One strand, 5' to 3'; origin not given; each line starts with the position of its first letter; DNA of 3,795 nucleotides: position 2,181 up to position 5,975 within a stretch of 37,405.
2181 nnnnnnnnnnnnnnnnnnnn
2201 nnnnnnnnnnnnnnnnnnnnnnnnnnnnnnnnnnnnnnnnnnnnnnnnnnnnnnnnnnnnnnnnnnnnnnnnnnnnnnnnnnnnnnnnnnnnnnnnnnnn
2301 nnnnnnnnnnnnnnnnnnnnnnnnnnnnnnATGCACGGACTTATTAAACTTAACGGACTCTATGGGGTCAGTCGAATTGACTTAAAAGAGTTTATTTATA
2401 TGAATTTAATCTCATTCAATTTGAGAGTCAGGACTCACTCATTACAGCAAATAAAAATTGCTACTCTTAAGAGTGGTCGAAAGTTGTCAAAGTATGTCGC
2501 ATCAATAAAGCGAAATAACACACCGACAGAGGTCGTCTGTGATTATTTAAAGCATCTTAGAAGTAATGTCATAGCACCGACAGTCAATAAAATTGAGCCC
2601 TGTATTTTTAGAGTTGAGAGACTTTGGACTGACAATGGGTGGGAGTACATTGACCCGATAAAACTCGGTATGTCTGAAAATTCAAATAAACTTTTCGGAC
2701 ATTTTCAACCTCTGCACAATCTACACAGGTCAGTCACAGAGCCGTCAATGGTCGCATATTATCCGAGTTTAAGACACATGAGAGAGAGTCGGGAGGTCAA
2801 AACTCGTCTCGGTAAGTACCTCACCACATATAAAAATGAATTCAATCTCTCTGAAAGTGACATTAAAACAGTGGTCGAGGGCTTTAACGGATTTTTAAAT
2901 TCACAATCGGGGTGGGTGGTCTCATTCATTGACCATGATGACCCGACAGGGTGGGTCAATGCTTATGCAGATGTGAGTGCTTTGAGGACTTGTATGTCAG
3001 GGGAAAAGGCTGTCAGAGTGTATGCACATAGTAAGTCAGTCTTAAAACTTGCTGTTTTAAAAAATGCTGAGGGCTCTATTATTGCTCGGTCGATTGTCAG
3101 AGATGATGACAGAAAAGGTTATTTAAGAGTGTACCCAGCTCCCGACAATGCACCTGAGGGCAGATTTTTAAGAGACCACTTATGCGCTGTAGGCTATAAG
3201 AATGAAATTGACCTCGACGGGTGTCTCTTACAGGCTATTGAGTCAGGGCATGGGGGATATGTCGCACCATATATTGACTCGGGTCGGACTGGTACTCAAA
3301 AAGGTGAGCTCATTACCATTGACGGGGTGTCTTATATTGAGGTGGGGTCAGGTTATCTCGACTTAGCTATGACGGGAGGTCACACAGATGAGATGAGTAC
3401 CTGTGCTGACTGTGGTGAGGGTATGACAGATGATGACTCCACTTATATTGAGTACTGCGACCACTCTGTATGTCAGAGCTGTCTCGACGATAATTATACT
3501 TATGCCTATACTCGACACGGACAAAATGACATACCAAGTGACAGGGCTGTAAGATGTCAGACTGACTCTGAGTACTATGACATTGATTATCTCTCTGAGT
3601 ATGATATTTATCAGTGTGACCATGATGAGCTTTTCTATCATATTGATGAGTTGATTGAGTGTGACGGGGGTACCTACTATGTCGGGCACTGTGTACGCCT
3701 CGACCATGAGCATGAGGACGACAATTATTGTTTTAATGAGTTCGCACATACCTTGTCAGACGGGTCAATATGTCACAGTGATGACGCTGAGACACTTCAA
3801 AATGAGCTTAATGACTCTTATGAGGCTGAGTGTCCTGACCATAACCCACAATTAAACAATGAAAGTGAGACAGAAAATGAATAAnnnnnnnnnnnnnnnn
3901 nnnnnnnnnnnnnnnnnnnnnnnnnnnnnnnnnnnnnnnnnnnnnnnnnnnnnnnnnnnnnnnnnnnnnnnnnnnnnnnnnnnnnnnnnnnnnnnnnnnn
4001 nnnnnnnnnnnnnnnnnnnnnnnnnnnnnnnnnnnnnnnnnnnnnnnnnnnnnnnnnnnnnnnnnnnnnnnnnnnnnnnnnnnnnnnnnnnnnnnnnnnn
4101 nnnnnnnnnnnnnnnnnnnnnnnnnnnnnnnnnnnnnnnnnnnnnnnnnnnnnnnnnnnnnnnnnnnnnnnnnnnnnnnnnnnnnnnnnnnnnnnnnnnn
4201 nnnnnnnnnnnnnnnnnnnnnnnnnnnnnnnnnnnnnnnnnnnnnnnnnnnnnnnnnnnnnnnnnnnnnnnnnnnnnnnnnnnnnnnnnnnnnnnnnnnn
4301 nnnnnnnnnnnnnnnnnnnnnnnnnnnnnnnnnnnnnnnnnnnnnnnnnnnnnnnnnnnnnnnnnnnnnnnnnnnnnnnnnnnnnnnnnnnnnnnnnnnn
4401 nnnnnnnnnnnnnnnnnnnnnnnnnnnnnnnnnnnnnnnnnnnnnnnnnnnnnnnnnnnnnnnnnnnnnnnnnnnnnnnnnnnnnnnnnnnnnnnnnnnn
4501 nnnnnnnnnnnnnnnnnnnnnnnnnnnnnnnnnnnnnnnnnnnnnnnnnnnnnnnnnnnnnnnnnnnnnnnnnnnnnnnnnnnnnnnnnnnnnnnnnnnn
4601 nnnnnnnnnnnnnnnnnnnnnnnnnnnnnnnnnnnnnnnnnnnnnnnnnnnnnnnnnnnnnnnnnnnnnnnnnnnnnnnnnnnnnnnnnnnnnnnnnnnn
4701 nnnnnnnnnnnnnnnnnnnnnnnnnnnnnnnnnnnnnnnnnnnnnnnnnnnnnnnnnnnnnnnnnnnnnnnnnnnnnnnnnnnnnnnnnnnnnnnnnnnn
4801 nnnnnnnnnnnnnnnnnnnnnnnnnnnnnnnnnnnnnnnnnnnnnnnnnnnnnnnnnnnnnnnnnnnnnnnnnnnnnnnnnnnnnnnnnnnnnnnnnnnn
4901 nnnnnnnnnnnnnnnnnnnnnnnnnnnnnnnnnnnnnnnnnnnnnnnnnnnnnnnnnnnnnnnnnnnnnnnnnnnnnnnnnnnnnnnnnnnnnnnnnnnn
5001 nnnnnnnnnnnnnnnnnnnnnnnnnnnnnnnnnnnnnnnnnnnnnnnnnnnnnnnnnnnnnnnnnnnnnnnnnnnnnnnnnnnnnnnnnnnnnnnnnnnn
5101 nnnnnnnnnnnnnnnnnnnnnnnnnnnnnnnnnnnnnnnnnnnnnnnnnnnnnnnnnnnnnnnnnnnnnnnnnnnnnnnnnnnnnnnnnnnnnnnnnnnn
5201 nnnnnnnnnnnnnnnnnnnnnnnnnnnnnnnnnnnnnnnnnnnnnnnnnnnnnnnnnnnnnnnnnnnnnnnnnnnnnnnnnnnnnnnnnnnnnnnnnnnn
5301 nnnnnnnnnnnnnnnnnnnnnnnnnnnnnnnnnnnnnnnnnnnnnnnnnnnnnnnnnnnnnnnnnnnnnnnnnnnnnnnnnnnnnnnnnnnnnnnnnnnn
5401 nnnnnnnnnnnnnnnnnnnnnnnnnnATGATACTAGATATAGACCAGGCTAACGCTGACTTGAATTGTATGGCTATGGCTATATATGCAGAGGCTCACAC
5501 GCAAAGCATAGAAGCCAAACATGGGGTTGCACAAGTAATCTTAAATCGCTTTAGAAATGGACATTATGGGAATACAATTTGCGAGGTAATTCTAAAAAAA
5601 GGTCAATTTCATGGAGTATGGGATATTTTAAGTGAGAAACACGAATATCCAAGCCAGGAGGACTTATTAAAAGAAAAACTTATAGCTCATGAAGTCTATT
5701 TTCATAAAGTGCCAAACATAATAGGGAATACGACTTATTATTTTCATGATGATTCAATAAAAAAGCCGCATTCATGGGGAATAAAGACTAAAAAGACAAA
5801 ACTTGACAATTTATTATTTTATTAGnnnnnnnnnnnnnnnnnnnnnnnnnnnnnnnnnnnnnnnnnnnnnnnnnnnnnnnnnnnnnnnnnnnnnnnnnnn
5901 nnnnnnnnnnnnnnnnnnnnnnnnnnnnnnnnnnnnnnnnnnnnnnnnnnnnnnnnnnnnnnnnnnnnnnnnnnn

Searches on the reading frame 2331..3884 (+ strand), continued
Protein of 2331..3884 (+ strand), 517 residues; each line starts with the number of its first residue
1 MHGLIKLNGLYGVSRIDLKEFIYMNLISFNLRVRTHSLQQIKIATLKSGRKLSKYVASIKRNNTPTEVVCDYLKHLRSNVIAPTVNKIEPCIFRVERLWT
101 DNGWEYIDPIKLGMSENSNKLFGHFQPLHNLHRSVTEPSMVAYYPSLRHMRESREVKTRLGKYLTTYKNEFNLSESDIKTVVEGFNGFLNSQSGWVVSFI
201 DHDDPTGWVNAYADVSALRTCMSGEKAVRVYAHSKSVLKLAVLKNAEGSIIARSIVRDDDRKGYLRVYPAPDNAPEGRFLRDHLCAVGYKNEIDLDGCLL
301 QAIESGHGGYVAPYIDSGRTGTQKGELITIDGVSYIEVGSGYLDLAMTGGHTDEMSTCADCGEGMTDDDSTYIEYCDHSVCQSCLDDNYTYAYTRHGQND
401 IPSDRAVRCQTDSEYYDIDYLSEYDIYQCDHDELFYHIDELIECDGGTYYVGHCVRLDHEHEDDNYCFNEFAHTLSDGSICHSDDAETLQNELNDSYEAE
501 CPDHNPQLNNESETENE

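Call 59: fold_search(model_id=the predicted structure, library=viral)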
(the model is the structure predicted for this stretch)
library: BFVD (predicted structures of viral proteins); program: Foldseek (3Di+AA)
matches with E <= 10: 618; with E <= 0.001: 27
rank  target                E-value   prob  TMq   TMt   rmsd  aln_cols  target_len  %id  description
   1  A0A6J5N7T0            7.4e-21  1.00  0.33  0.36  16.5       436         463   22  Uncharacterized protein [uncultured Caudovirales phage]
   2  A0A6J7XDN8            7.3e-20  1.00  0.29  0.29  17.2       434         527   21  Uncharacterized protein [uncultured Caudovirales phage]
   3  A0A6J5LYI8            4.1e-19  1.00  0.34  0.36  15.6       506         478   14  Uncharacterized protein [uncultured Caudovirales phage]
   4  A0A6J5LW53            3.1e-18  1.00  0.28  0.24  17.6       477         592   17  Uncharacterized protein [uncultured Caudovirales phage]
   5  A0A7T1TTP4            1.4e-14  1.00  0.30  0.24  12.4       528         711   16  Uncharacterized protein [Vibrio phage vB_VpP_DE17]
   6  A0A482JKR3            1.7e-14  1.00  0.28  0.25  22.4       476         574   16  Uncharacterized protein [Shigella phage Buco]
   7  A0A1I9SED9            3.3e-14  1.00  0.28  0.23  14.9       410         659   19  Uncharacterized protein [Klebsiella phage vB_KpnP_KpV48]
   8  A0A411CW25            1.2e-13  1.00  0.26  0.34  20.3       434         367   18  (no name in the UniProt tables at hand)
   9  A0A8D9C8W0            5.9e-13  1.00  0.25  0.25  22.8       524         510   13  Uncharacterized protein [uncultured marine phage]
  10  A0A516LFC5            1.7e-12  1.00  0.36  0.33  11.0       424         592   16  (no name in the UniProt tables at hand)
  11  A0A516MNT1            2.1e-12  1.00  0.25  0.33  14.9       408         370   17  (no name in the UniProt tables at hand)
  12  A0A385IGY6            5.2e-11  1.00  0.36  0.33  10.5       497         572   14  Uncharacterized protein [Pectobacterium phage Nobby]
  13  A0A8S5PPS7            5.8e-11  1.00  0.25  0.24  18.5       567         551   12  Uncharacterized protein [Siphoviridae sp. ctZro7]
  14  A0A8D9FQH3            4.6e-10  1.00  0.27  0.23  18.1       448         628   12  Uncharacterized protein [uncultured marine phage]
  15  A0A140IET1            8.9e-10  1.00  0.31  0.27  15.0       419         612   17  Uncharacterized protein [Pseudomonas phage YMC11/06/C171_PPU_BP]
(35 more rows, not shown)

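Call 60: search_protein_families(library=pfam, alignment_id=A2, max_evalue=0.01)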
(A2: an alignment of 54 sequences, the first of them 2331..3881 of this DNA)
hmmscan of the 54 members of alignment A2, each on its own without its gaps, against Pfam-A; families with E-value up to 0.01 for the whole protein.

A. member 1, window:2331-3881:+ (517 aa): 2 families
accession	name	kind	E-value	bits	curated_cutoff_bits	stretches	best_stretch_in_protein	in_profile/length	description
PF14634.12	zf-RING_5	-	0.00047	20.5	27.9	1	358-388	2-32/43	zinc-RING finger domain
PF13639.12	zf-RING_2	-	0.0048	17.6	27.3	0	357-387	2-32/44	Ring finger domain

B. families by the number of members that match (of 54 scanned): 5 families
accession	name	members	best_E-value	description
PF14634.12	zf-RING_5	1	0.00047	zinc-RING finger domain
PF22981.1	RM2_Med14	1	0.00069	Mediator of RNA polymerase II transcription subunit 14, RM2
PF15119.11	APOC4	1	0.0014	Apolipoprotein C4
PF13639.12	zf-RING_2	1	0.0048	Ring finger domain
PF13455.12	MUG113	1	0.0061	Meiotically up-regulated gene 113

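Call 61: search_solved_structures(query=A2, max_evalue=1, show_alignments=2)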
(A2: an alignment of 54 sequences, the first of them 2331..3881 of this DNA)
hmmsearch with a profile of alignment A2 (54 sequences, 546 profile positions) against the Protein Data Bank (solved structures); distinct sequences matched with E-value up to 1: 5.
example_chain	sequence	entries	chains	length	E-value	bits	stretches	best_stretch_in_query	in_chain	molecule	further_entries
3tmo_A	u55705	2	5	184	0.0095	18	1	52-163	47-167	OTU domain-containing protein 5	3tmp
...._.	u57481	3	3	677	0.83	11.6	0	373-428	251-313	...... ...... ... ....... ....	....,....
4doz_A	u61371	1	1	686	0.84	11.5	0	373-428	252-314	Putative uncharacterized protein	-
3ung_C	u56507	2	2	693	0.86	11.5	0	373-428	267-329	Cmr2dHD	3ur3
4h4k_C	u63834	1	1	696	0.87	11.5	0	373-428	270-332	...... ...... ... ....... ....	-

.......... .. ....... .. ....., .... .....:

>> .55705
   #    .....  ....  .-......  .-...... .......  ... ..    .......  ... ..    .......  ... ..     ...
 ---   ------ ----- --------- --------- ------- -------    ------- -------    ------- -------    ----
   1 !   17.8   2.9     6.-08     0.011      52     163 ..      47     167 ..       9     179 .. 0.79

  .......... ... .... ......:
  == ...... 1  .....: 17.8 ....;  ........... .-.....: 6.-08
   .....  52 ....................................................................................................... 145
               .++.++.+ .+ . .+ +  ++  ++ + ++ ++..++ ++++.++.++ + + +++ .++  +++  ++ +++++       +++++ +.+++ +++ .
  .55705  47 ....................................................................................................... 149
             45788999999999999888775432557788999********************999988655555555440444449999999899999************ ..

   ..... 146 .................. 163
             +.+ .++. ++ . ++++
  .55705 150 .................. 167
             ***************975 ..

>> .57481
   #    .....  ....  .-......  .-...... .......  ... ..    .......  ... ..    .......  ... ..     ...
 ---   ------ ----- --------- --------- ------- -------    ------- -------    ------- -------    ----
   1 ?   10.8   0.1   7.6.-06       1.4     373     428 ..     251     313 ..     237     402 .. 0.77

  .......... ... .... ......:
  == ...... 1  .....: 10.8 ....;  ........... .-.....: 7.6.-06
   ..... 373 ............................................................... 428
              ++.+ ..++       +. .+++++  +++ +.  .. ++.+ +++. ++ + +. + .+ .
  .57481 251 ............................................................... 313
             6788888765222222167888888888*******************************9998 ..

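Call 86: search_protein_representatives(alignment_id=A2)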
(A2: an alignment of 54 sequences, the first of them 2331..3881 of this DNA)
Query: 54 sequences, 546 profile positions. Proteins with E-value up to 0.001 (for the whole library): 4658; up to 1e-10: 3674; up to 1e-30: 1515. The best 150 are listed.
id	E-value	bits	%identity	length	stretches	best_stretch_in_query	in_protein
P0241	1.1e-197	674.6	-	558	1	8-528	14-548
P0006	3.3e-197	673.0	-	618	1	26-531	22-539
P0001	1.6e-186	637.8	-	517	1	14-532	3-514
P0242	1.4e-185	634.6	-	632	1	5-524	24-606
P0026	5.8e-183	626.0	-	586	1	10-523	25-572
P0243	9.3e-183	625.3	-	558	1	7-517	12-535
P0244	3.5e-180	616.8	-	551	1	23-531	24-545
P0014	3.0e-178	610.5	-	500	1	118-530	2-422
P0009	1.2e-176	605.2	-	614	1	16-530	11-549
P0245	1.1e-172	592.1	-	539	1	22-518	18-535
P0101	2.8e-172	590.8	-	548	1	23-518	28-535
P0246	2.8e-171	587.5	-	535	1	31-516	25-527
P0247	7.3e-169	579.5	-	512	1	23-517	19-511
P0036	1.6e-164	565.2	-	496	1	13-517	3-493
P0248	2.1e-163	561.5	-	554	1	16-513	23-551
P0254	9.5e-146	503.2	-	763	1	23-510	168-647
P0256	5.4e-144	497.4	-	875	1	24-506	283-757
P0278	1.4e-105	370.6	-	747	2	10-511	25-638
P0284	3.3e-103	362.8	-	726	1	23-503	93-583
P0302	2.2e-96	340.2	-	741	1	3-411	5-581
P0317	3.7e-87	309.8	-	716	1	116-524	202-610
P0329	1.2e-83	298.3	-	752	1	81-523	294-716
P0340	1.4e-81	291.4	-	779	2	22-409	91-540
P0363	6.9e-77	275.9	-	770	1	23-515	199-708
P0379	4.7e-75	269.9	-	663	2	131-506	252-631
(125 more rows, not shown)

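Call 87: search_protein_families(library=pfam, proteins=[P0256, P0254, P0329, P0363, P0317, P0284, P0278, P0340, P0302, P0379], max_evalue=0.001)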
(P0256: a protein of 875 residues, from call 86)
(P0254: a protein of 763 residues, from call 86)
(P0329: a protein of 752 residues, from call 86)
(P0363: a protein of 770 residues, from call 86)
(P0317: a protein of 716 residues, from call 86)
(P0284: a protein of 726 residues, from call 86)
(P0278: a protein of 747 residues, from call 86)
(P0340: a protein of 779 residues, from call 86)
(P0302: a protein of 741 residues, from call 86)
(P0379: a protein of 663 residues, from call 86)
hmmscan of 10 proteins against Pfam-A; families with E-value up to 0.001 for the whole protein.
P0256 (875 aa): 0 families

P0254 (763 aa): 0 families

P0329 (752 aa): 0 families

P0363 (770 aa): 0 families

P0317 (716 aa): 0 families

P0284 (726 aa): 0 families

P0278 (747 aa): 0 families

P0340 (779 aa): 0 families

P0302 (741 aa): 0 families

P0379 (663 aa): 0 families

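Call 89: find_related_loci(query=A2, collection=viral_contigs, flank=6000)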
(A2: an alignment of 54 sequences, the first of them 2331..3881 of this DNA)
Query A2 (517 aa) in viral_contigs; peptide patterns used: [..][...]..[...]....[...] (x = any residue, [..] = any of these).
75 stretches matched a pattern; 53 encode a relative of the query (tblastn E <= 1e-3); 53 distinct loci.
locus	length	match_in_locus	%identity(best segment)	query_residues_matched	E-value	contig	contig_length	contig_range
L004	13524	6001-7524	95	1-508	0e+0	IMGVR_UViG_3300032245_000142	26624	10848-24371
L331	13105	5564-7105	71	1-513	0e+0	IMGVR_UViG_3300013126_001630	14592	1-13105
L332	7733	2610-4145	68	1-511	0e+0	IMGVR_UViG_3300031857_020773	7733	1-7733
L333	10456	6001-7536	68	1-511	0e+0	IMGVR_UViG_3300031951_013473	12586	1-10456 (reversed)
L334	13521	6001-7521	39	4-494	1e-106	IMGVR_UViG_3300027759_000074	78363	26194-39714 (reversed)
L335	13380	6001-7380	41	48-494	2e-103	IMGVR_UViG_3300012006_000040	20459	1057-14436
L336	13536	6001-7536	68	1-511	0e+0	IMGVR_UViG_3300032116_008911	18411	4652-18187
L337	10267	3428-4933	38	4-485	1e-96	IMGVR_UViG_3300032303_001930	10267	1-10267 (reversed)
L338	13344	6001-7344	40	56-494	1e-94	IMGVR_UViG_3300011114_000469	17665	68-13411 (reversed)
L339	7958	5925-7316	39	45-490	5e-92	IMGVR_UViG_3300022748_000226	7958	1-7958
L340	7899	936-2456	37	4-490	4e-91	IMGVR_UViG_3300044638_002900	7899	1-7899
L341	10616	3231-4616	39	40-494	4e-91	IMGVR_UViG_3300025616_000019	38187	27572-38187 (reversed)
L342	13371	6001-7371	38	30-494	8e-90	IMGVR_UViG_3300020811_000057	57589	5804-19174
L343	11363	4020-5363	39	56-494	3e-89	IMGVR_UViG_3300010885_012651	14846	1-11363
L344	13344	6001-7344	38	56-494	6e-89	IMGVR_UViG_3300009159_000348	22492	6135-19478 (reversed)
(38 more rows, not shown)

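Call 91: search_protein_families(library=ncbifam, proteins=[window:2331-3881:+], max_evalue=0.01)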
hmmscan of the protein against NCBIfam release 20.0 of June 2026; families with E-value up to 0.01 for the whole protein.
window:2331-3881:+ (517 aa): 0 families

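Call 92: search_protein_families(library=padloc, proteins=[window:2331-3881:+], max_evalue=0.01)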
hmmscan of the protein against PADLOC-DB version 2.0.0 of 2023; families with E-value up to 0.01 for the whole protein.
window:2331-3881:+ (517 aa): 0 families

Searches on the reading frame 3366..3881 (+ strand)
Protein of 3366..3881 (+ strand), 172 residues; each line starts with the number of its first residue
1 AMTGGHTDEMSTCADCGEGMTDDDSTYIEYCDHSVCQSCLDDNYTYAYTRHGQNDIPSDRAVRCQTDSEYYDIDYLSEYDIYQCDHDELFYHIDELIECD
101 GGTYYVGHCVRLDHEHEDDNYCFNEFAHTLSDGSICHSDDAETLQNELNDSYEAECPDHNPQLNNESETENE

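Call 85: search_protein_families(library=pfam, proteins=[window:3366-3881:+], max_evalue=10)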
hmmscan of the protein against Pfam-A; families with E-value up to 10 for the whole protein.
window:3366-3881:+ (172 aa): 7 families
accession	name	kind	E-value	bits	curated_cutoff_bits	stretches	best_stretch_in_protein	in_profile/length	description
PF14634.12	zf-RING_5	-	0.00072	19.9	27.9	1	13-43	2-32/43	zinc-RING finger domain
PF13639.12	zf-RING_2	-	0.0031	18.2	27.3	1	12-42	2-32/44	Ring finger domain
PF16685.11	zf-RING_10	-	0.013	16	31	1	12-42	2-32/70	zinc RING finger of MSL2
PF00097.31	zf-C3HC4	-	0.02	15.2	21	1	16-44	4-30/40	Zinc finger, C3HC4 type (RING finger)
PF13445.12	zf-RING_UBOX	-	0.029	14.8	25.2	1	16-44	4-26/39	RING-type zinc-finger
PF13923.12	zf-C3HC4_2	-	1.7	9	27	1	25-41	12-28/40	Zinc finger, C3HC4 type (RING finger)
PF14149.11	YhfH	-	2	8.7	27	1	12-33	15-36/37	YhfH-like protein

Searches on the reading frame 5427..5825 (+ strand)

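Call 7: search_protein_families(library=pfam, proteins=[window:5427-5825:+], max_evalue=0.01)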
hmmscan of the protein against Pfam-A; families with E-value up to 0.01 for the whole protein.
window:5427-5825:+ (132 aa): 1 family
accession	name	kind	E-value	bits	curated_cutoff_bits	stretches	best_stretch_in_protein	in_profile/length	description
PF07486.17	Hydrolase_2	-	5.5e-15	56.3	27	1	26-132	2-100/100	Cell Wall Hydrolase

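Call 8: search_protein_families(library=phrogs, proteins=[window:5427-5825:+], max_evalue=0.01)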
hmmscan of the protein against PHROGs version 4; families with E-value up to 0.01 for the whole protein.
window:5427-5825:+ (132 aa): 6 families
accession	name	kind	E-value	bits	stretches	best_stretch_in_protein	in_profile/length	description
phrog_938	-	lysis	5.5e-15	54.5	1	7-132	48-170/2185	endolysin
phrog_14642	-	lysis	9e-09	36.1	1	8-64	99-155/215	endolysin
phrog_17417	-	unknown function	2.4e-06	28.4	1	9-68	80-139/192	-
phrog_15649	-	lysis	2.6e-06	26.7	1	7-62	226-281/1079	endolysin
phrog_30550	-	unknown function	0.00058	20.6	1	6-66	83-146/220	-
phrog_38339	-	unknown function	0.0035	18.3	1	10-62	70-124/193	-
